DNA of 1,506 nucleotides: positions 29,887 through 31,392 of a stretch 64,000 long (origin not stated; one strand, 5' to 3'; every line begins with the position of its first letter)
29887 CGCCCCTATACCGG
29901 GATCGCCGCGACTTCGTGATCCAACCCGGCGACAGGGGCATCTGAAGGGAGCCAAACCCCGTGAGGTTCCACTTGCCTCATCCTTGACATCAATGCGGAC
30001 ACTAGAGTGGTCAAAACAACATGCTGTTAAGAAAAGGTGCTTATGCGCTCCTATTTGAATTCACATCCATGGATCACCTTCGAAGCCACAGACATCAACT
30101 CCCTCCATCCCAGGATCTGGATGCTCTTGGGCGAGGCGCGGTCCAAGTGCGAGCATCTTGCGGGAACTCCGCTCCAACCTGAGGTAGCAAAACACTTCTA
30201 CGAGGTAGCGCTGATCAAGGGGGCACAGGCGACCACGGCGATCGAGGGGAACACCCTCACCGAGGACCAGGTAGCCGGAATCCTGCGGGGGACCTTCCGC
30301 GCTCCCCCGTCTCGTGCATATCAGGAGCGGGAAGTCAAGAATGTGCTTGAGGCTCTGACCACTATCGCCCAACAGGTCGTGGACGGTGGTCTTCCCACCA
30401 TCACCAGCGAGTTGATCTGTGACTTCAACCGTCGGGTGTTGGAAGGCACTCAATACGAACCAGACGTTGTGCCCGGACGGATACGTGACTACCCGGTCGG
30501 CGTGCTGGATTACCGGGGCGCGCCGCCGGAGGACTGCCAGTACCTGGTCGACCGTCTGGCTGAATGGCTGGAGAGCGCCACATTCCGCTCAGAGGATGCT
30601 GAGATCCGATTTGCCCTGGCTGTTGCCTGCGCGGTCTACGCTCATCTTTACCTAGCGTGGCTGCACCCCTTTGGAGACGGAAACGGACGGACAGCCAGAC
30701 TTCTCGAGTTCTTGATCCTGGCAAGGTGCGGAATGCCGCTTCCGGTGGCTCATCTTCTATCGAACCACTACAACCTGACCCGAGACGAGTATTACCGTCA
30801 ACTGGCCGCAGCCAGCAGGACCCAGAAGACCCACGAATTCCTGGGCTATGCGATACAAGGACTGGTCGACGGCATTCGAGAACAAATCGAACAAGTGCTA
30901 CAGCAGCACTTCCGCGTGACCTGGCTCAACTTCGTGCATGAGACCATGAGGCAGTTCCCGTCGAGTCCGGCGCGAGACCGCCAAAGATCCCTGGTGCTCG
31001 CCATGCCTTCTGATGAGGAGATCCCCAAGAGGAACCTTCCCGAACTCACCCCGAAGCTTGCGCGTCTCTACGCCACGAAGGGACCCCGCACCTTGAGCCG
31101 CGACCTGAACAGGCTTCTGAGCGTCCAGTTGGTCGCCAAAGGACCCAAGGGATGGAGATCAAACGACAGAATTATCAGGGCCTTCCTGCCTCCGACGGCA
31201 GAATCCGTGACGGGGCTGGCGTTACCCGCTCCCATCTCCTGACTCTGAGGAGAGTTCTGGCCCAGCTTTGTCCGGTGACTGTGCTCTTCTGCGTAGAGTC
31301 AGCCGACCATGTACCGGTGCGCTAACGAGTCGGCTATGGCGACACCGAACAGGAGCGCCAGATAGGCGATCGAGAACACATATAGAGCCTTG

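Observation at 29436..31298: Lower-GC islet: small unknown ORF plus class II Fic protein inserted beside ctaB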

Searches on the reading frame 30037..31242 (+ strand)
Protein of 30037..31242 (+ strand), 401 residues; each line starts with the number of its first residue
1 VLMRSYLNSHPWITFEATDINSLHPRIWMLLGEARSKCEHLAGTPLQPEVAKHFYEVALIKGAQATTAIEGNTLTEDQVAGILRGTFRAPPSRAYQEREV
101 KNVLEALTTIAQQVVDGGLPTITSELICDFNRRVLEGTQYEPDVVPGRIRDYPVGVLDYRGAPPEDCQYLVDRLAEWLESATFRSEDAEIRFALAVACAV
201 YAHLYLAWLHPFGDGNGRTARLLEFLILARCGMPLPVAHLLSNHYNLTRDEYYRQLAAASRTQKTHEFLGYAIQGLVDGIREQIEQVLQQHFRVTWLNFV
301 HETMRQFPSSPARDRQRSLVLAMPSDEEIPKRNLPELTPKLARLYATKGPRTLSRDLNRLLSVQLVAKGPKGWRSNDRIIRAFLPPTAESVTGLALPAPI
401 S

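Call 3: search_protein_families(library=pfam, proteins=[window:30037-31242:+], max_evalue=0.01)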
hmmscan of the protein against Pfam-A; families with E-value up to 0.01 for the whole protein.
window:30037-31242:+ (401 aa): 1 family
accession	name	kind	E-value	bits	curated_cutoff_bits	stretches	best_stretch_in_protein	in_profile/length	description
PF02661.23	Fic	-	2e-15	57.9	24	1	122-228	2-93/93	Fic/DOC family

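Call 5: search_protein_families(library=ncbifam, proteins=[window:30037-31242:+], max_evalue=0.1)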
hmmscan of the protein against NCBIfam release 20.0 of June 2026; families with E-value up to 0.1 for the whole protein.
window:30037-31242:+ (401 aa): 3 families
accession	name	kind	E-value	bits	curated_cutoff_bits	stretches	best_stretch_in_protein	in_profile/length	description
NF046030.1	ProtAdlyltaseSoFic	equivalog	7.9e-13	48.1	550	1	162-278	151-261/361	protein adenylyltransferase Fic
TIGR02613.1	mob_myst_B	hypoth_equivalog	6.6e-08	32.7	124.4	1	164-263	87-177/186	mobile mystery protein B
NF041381.1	XopAC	subfamily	1.9e-07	30.2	450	1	106-237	286-419/451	XopAC/AvrAC family type III secretion system effector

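Call 6: search_protein_families(library=padloc, proteins=[window:30037-31242:+], max_evalue=0.1)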
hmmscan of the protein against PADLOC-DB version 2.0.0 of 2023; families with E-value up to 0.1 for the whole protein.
window:30037-31242:+ (401 aa): 7 families
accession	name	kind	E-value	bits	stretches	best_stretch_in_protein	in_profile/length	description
PDLC03963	SoFic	-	5e-50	168.9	1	25-372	23-343/361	-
PDLC04840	PDC-S04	-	4.6e-11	40.9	1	54-236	7-183/227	-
PDLC04836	PDC-S04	-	7.9e-11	39.6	1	50-263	17-216/244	-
PDLC04966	PDC-S24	-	4.7e-09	33.6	1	156-262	272-371/497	-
PDLC04839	PDC-S04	-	4.6e-08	31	1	120-234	57-165/205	-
PDLC04838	PDC-S04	-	5.6e-06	24.3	1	161-244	98-178/209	-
PDLC04837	PDC-S04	-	7.4e-06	23.4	1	68-262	35-211/234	-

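Call 7: search_solved_structures(query=window:30037-31242:+, max_evalue=0.01, show_alignments=2)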
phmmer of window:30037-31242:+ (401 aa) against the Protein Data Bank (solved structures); distinct sequences matched with E-value up to 0.01: 24.
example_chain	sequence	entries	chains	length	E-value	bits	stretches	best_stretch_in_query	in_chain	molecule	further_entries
6i7h_A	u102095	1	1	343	5.3e-17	65.1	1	61-260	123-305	Adenosine monophosphate-protein transferase FICD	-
6i7i_A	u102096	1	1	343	1.3e-16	63.9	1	61-260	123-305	Adenosine monophosphate-protein transferase FICD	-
6i7g_A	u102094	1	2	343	1.5e-16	63.7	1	61-260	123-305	Adenosine monophosphate-protein transferase FICD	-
4u04_A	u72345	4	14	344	1.5e-16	63.6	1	61-260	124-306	Adenosine monophosphate-protein transferase FICD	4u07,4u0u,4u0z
6i7j_A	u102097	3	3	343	2.2e-16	63.1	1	61-260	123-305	Adenosine monophosphate-protein transferase FICD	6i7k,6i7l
9yz5_A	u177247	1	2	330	1.3e-15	60.6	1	61-260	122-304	Protein adenylyltransferase FICD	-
4u0s_A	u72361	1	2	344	1.4e-15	60.4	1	62-260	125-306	Adenosine monophosphate-protein transferase FICD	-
6zmd_B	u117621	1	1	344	1.6e-15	60.3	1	61-260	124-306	Protein adenylyltransferase FICD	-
7b7z_A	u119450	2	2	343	5.2e-15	58.6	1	61-260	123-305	Protein adenylyltransferase FICD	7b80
5jj6_A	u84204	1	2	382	4e-14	55.7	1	64-260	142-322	Adenosine monophosphate-protein transferase FICD homolog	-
5jj7_A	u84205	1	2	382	3.7e-13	52.5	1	64-260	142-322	Adenosine monophosphate-protein transferase FICD homolog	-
7xux_A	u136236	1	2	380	4.6e-13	52.2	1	64-292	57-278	Fido domain-containing protein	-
4rgl_A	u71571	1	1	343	7.4e-12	48.2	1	59-285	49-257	Filamentation induced by cAMP protein Fic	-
3cuc_A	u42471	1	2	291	8.8e-10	41.4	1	44-247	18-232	Protein of unknown function with a Fic domain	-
3eqx_A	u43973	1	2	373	6.2e-06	28.7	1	126-269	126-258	FIC DOMAIN CONTAINING TRANSCRIPTIONAL REGULATOR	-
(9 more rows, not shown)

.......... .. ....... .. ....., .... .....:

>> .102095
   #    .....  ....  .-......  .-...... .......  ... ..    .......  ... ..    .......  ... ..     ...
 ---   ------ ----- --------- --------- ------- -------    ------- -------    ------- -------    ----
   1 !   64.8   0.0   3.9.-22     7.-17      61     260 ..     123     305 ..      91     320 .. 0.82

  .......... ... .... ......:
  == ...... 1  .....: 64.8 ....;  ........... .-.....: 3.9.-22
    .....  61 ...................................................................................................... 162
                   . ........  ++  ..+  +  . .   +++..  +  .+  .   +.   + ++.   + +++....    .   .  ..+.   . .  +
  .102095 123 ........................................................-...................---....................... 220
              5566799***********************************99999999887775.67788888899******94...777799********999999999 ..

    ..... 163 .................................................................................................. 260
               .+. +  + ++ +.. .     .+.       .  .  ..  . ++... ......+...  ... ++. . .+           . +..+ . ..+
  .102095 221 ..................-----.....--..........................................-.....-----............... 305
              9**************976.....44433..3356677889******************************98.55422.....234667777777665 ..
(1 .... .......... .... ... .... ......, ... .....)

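Call 46: find_homologous_proteins(query=window:30037-31242:+, max_evalue=1e-10)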
Query window:30037-31242:+ (401 aa): 7970 proteins with E <= 1e-10 among 8000 candidates; the best 120 are listed.
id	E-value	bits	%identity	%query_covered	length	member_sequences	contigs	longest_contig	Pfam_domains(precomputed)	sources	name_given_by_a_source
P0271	1.4e-246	836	92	100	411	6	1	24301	PF02661.24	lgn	-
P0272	7.0e-243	824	98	93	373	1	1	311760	PF02661.24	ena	-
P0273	8.3e-242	820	90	100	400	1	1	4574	PF02661.24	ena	-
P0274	2.5e-230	782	88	98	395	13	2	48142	PF02661.24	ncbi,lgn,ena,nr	ncbi:MAG: Fic family protein [Acidimicrobiia bacterium]|nr:Fic family protein [Acidimicrobiia bacter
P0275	8.7e-229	777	88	97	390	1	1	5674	PF02661.24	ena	-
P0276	3.3e-226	769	87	97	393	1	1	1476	PF02661.24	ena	-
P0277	5.4e-226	768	88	97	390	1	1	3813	PF02661.24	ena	-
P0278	2.5e-224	763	87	96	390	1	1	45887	PF02661.24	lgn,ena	-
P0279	9.3e-224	761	85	97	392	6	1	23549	PF02661.24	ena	-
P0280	3.8e-220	749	84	97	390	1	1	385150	PF02661.24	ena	-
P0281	5.2e-218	742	84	97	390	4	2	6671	PF02661.24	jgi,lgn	-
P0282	2.3e-213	727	82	97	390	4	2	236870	PF02661.24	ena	-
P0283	1.3e-212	724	81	97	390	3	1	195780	PF02661.24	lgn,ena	-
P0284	2.4e-212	723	82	97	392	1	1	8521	PF02661.24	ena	-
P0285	4.6e-212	722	81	97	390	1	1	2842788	PF02661.24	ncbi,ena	-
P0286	1.0e-211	721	81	97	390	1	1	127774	PF02661.24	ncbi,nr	ncbi:MAG: Fic family protein [Actinomycetia bacterium]|nr:Fic family protein [Actinomycetes bacteriu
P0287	1.8e-211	720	81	97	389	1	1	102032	PF02661.24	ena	-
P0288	8.6e-211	718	81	97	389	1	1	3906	PF02661.24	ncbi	-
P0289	5.6e-210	715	81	97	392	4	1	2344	PF02661.24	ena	-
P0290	6.5e-210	715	80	97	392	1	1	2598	PF02661.24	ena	-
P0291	5.2e-209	712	80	97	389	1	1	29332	PF02661.24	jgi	jgi:Fic family protein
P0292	1.1e-208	711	81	97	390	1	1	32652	PF02661.24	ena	-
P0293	2.3e-207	707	79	97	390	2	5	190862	PF02661.24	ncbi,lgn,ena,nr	ncbi:MAG: Fic family protein [bacterium]|nr:Fic family protein [Acidimicrobiia bacterium] MCY4649814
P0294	1.8e-206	704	80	96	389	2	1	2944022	PF02661.24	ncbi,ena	-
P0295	1.7e-203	694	79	97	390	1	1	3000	PF02661.24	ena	-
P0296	6.1e-202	689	78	97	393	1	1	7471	PF02661.24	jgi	jgi:cell filamentation protein, protein adenylyltransferase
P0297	3.5e-201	686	77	97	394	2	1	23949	PF02661.24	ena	-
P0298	4.2e-201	686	83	90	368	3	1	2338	PF02661.24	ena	-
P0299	7.8e-201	685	77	97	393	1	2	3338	PF02661.24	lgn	-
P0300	2.7e-199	680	77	97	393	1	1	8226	PF02661.24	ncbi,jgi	-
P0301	5.1e-198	676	77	97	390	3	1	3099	PF02661.24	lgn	-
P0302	4.1e-197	673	75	97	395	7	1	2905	PF02661.24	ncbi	-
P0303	4.3e-197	673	77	97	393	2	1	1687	PF02661.24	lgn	-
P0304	1.0e-196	672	83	90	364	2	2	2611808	PF02661.24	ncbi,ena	-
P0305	6.9e-196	669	82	90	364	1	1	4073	PF02661.24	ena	-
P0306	1.0e-194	665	74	97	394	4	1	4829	PF02661.24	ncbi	ncbi:MAG: Fic family protein [Mycobacteriales bacterium]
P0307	1.3e-194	665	74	97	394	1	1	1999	PF02661.24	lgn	-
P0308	2.0e-194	664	75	97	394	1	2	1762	PF02661.24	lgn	-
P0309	2.3e-194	664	81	90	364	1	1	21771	PF02661.24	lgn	-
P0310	3.5e-194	663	74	98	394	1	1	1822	PF02661.24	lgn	-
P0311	3.6e-193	660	74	97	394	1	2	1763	PF02661.24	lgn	-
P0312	3.0e-192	657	73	97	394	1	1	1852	PF02661.24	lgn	-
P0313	4.0e-192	657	74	97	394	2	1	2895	PF02661.24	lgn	-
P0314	1.8e-191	654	74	97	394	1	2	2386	PF02661.24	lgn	-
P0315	1.3e-190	652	72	98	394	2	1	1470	PF02661.24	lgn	-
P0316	1.8e-190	651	73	97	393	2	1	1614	PF02661.24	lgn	-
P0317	3.4e-190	650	72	97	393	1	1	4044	PF02661.24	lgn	-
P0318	6.0e-190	649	72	96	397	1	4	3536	PF02661.24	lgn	-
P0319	8.2e-189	646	72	97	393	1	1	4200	PF02661.24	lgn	-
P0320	9.0e-189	646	71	97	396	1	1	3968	PF02661.24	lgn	-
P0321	1.3e-188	645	73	97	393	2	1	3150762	PF02661.24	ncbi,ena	-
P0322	2.5e-188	644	71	97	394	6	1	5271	PF02661.24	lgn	-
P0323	3.5e-188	644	71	97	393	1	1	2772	PF02661.24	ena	-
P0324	4.3e-188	643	79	90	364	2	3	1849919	PF02661.24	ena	-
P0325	9.7e-188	642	72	97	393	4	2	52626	PF02661.24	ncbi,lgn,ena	ncbi:MAG: Fic family protein [Acidimicrobiia bacterium]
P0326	7.0e-187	639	72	95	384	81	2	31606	PF02661.24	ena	-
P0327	9.5e-187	639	72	97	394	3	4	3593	PF02661.24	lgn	-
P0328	1.5e-186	638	71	97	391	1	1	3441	PF02661.24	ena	-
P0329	1.7e-186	638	71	97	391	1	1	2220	PF02661.24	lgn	-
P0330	2.9e-186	637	72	97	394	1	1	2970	PF02661.24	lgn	-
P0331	3.5e-186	637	72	98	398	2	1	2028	PF02661.24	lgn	-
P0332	7.9e-186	636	71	96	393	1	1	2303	PF02661.24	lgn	-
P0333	3.0e-185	634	70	98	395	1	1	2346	PF02661.24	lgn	-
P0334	4.0e-185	634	72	97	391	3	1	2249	PF02661.24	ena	-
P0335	4.2e-185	634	72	97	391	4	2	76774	PF02661.24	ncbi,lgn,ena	-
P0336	6.7e-185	633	72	97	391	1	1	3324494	PF02661.24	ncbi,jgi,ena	-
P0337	8.9e-185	632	70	97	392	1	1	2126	PF02661.24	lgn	-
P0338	9.2e-185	632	72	97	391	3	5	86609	PF02661.24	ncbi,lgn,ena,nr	ncbi:MAG: Fic family protein [Acidimicrobiaceae bacterium]|nr:Fic family protein [Acidimicrobiaceae 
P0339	9.9e-185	632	71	96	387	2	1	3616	PF02661.24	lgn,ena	-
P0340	1.0e-184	632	70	97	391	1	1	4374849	PF02661.24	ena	-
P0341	1.9e-184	631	70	97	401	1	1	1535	PF02661.24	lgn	-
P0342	2.9e-184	631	70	96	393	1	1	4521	PF02661.24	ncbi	ncbi:MAG: Fic family protein [Acidimicrobiales bacterium]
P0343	3.3e-184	631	69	97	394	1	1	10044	PF02661.24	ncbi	-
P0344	4.8e-184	630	70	97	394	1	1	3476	PF02661.24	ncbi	-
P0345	1.0e-183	629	70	97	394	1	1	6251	PF02661.24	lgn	-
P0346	1.1e-183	629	70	97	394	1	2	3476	PF02661.24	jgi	jgi:Fic family protein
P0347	1.2e-183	629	70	97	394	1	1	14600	PF02661.24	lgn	-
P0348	3.0e-183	627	72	97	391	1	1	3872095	PF02661.24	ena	-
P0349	3.3e-183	627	70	97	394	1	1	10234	PF02661.24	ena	-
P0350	4.7e-183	627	71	97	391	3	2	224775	PF02661.24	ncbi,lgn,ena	-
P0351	9.5e-183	626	71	97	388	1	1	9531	PF02661.24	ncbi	-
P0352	1.7e-182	625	71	97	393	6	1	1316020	PF02661.24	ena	-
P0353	2.9e-182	624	71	97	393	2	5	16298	PF02661.24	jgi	-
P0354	4.2e-182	624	71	97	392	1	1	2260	PF02661.24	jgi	-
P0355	5.8e-182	623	71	97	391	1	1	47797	PF02661.24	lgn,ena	-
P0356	7.0e-182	623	70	97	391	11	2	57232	PF02661.24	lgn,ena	-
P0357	7.0e-182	623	71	97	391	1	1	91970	PF02661.24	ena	-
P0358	7.1e-182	623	70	97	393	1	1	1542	PF02661.24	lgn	-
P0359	1.2e-181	622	71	97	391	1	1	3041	PF02661.24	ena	-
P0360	1.6e-181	622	69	99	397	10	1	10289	PF02661.24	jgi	-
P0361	1.8e-181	622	70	97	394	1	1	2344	PF02661.24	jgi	jgi:Fic family protein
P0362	2.5e-181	621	70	97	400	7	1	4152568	PF02661.24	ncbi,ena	-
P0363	2.8e-181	621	70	97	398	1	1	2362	PF02661.24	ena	-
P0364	3.1e-181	621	70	97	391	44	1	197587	PF02661.24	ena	-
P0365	5.9e-181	620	71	97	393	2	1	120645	PF02661.24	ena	-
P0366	7.2e-181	620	70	97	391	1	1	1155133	PF02661.24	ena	-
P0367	7.3e-181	620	71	97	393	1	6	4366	PF02661.24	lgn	-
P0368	1.1e-180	619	70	97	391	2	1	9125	PF02661.24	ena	-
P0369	1.1e-180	619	70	97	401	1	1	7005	PF02661.24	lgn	-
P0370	1.1e-180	619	70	97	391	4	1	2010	PF02661.24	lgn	-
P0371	1.7e-180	618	70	97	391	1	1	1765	PF02661.24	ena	-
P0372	3.1e-180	617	71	97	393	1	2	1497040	PF02661.24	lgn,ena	-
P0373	4.8e-180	617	71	97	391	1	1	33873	PF02661.24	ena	-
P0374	6.5e-180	616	70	97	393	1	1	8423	PF02661.24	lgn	-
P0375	8.3e-180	616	67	99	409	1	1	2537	PF02661.24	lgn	-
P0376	1.3e-179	615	70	97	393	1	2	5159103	PF02661.24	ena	-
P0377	1.4e-179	615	69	97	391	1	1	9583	PF02661.24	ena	-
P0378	1.6e-179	615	71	95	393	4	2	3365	PF02661.24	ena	-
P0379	1.8e-179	615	69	97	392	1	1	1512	PF02661.24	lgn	-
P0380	3.0e-179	614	69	97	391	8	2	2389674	PF02661.24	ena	-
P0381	3.5e-179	614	68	97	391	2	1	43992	PF02661.24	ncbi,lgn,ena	-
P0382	3.6e-179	614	69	97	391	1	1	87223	PF02661.24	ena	-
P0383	3.7e-179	614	70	97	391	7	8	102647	PF02661.24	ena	-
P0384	5.0e-179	614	70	97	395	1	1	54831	PF02661.24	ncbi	-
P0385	6.0e-179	613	70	97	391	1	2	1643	PF02661.24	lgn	-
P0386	6.1e-179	613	71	96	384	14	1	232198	PF02661.24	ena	-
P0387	6.4e-179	613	70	97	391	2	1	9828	PF02661.24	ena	-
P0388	7.4e-179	613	69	97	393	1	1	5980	PF02661.24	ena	-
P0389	7.8e-179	613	70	97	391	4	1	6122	PF02661.24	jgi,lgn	-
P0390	1.2e-178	612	70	95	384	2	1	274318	PF02661.24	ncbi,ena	-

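Call 47: find_encoding_contigs(protein=P0280, flank=4000, max_places=2)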
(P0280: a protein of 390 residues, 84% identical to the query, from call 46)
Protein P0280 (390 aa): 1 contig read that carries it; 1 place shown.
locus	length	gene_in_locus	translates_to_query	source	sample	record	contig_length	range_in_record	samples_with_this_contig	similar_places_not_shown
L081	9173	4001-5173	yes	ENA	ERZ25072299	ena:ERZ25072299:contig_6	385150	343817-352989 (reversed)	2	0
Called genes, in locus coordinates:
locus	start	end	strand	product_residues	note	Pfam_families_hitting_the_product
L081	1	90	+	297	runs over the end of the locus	PF00892:EamA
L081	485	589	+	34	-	-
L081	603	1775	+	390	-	PF02661:Fic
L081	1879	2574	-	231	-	-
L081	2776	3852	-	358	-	PF01661:Macro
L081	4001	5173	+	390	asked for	PF02661:Fic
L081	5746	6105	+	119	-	-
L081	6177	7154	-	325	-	PF00296:Bac_luciferase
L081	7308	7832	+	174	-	PF01613:Flavin_Reduct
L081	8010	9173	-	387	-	PF01321:Creatinase_N, PF00557:Peptidase_M24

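Call 48: find_encoding_contigs(protein=P0285, flank=4000, max_places=2)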
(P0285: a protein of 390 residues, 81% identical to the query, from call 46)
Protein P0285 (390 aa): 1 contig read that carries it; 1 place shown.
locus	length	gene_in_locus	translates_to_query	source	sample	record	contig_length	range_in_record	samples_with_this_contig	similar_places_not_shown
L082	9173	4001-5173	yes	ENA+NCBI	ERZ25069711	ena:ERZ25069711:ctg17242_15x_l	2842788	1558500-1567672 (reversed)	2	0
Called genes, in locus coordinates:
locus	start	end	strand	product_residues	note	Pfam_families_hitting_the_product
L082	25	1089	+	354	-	PF00296:Bac_luciferase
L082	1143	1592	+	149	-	PF00903:Glyoxalase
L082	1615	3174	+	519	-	PF00501:AMP-binding, PF13193:AMP-binding_C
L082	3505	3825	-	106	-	-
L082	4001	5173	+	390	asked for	PF02661:Fic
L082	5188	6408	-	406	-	PF10117:McrBC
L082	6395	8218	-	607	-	PF13401:AAA_22 (faint), PF07728:AAA_5, PF28529:McrB_lid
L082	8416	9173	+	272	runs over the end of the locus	PF00753:Lactamase_B, PF23023:Anti-Pycsar_Apyc1, PF12706:Lactamase_B_2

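Call 49: find_encoding_contigs(protein=P0294, flank=4000, max_places=2)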
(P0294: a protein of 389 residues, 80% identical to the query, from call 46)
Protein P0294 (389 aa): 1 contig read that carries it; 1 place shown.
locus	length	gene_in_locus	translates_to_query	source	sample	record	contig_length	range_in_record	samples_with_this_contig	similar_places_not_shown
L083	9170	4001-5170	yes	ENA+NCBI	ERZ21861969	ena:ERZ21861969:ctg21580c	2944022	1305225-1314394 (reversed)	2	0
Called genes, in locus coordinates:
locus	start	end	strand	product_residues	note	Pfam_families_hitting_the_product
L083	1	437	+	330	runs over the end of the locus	PF00296:Bac_luciferase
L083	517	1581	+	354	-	PF00296:Bac_luciferase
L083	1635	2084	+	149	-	PF00903:Glyoxalase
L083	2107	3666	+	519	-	PF00501:AMP-binding, PF13193:AMP-binding_C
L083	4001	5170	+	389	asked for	PF02661:Fic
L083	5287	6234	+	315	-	-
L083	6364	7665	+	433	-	-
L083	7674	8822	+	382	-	PF14072:DndB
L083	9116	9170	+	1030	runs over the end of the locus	PF04851:ResIII (weak), PF00176:SNF2-rel_dom, PF00270:DEAD (faint), PF00271:Helicase_C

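Call 50: find_encoding_contigs(protein=P0321, flank=4000, max_places=2)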
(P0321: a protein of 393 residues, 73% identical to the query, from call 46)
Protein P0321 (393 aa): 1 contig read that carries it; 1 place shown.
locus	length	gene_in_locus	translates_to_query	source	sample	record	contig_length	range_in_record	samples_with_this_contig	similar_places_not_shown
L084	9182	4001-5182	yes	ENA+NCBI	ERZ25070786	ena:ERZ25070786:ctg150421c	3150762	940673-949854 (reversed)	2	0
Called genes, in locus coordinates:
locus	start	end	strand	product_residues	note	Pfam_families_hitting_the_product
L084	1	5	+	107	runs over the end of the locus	-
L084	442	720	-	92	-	-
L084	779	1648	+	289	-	-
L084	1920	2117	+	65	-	-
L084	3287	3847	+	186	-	PF13223:DUF4031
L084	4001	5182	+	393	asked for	PF02661:Fic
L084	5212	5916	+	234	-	-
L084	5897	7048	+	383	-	PF08843:AbiEii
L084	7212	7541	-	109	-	PF05534:HicB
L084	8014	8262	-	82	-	-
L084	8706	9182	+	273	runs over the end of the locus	PF10137:CAP12-PCTIR_TIR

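Call 53: search_protein_families(library=phrogs, proteins=[window:30037-31242:+], max_evalue=0.01)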
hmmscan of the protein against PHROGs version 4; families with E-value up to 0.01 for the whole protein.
window:30037-31242:+ (401 aa): 6 families
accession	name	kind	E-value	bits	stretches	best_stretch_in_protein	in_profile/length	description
phrog_5978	-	unknown function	5.1e-28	99.2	1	28-371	22-346/364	-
phrog_11900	-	unknown function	1.3e-20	74.9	1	60-269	15-210/230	-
phrog_23170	-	unknown function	7.6e-12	46.3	1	147-264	63-177/191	-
phrog_13548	-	unknown function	1.8e-05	24.9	1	200-282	192-275/379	-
phrog_10690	-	unknown function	0.00015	21.9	1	193-245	264-315/346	-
phrog_12747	-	unknown function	0.0007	20.2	1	205-238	133-166/211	-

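Call 97: find_encoding_contigs(protein=P0271, flank=3000, max_places=1)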
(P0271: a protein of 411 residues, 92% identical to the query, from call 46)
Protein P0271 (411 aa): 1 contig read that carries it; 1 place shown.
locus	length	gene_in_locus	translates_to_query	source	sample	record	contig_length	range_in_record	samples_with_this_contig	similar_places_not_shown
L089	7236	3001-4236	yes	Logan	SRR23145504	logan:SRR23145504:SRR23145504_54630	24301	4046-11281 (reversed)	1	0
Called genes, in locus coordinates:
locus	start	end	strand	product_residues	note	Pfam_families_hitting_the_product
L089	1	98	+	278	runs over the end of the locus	PF00005:ABC_tran, PF13304:AAA_21 (faint)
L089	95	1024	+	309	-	PF19300:BPD_transp_1_N, PF00528:BPD_transp_1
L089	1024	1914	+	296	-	PF00528:BPD_transp_1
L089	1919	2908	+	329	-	PF00005:ABC_tran, PF13304:AAA_21 (faint), PF08352:oligo_HPY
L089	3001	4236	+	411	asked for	PF02661:Fic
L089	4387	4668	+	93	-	-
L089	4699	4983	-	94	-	-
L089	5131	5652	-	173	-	PF11407:RestrictionMunI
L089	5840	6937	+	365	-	PF02086:MethyltransfD12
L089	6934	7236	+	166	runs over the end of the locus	PF00075:RNase_H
